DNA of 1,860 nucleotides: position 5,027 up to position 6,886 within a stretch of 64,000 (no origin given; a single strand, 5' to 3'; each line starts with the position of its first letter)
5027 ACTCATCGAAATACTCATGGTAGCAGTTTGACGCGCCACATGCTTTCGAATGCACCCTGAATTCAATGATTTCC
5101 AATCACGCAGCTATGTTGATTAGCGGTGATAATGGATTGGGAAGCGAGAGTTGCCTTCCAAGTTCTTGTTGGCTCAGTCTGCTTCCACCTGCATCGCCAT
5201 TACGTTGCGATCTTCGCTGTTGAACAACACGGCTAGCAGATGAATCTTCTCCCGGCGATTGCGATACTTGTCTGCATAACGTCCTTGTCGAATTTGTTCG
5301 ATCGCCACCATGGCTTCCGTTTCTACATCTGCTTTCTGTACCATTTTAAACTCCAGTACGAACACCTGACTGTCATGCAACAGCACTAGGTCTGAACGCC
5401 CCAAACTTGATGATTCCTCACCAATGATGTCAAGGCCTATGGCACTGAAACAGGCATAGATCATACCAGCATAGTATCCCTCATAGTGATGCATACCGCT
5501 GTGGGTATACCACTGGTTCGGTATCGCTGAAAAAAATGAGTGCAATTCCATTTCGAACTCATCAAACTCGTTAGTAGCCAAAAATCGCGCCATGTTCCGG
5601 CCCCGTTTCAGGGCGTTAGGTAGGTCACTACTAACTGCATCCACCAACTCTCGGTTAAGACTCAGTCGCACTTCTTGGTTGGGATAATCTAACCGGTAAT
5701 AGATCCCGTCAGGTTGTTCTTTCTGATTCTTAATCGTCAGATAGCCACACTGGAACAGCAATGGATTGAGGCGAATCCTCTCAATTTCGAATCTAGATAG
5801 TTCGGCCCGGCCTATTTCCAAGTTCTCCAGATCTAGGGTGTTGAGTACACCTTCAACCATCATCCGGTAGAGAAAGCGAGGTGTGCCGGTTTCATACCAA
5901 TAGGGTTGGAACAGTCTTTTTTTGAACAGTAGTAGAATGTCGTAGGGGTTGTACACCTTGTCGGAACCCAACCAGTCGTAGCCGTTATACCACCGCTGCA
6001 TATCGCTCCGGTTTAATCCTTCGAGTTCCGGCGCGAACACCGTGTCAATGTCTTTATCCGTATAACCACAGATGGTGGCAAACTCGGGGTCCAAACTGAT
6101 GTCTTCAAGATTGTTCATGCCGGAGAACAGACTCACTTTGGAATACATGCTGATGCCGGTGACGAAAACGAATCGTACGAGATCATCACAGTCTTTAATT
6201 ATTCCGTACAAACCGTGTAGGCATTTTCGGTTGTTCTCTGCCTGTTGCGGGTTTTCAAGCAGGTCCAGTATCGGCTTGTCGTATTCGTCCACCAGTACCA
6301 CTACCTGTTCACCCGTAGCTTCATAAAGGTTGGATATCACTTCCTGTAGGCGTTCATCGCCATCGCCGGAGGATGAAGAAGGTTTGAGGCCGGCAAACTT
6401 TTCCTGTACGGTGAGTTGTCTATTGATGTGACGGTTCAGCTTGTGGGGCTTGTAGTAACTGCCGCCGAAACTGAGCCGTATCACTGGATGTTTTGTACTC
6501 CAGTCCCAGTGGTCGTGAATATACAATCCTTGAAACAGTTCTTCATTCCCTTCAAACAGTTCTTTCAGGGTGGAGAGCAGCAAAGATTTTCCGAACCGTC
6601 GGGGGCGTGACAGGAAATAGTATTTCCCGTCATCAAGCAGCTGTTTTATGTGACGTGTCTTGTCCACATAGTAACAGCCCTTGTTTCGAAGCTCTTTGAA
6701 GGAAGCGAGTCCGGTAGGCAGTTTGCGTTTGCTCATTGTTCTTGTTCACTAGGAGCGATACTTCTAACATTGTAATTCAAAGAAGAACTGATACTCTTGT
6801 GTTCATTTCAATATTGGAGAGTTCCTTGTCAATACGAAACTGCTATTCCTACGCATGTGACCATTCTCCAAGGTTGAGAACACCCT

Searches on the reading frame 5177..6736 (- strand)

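Call 27: search_protein_families(library=pfam, proteins=[window:5177-6736:-], max_evalue=0.01)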
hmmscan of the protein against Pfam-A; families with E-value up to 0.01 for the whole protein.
window:5177-6736:- (520 aa): 3 families
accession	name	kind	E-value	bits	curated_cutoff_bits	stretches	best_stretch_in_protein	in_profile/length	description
PF09820.16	AAA-ATPase_like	-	8.9e-62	208.9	26.1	1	7-204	1-201/201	Predicted AAA-ATPase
PF08011.17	PDDEXK_9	-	2e-18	66.7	25.5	1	418-513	2-103/105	PD-(D/E)XK nuclease superfamily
PF13401.12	AAA_22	-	0.0052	17.5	27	0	48-162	16-97/130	AAA domain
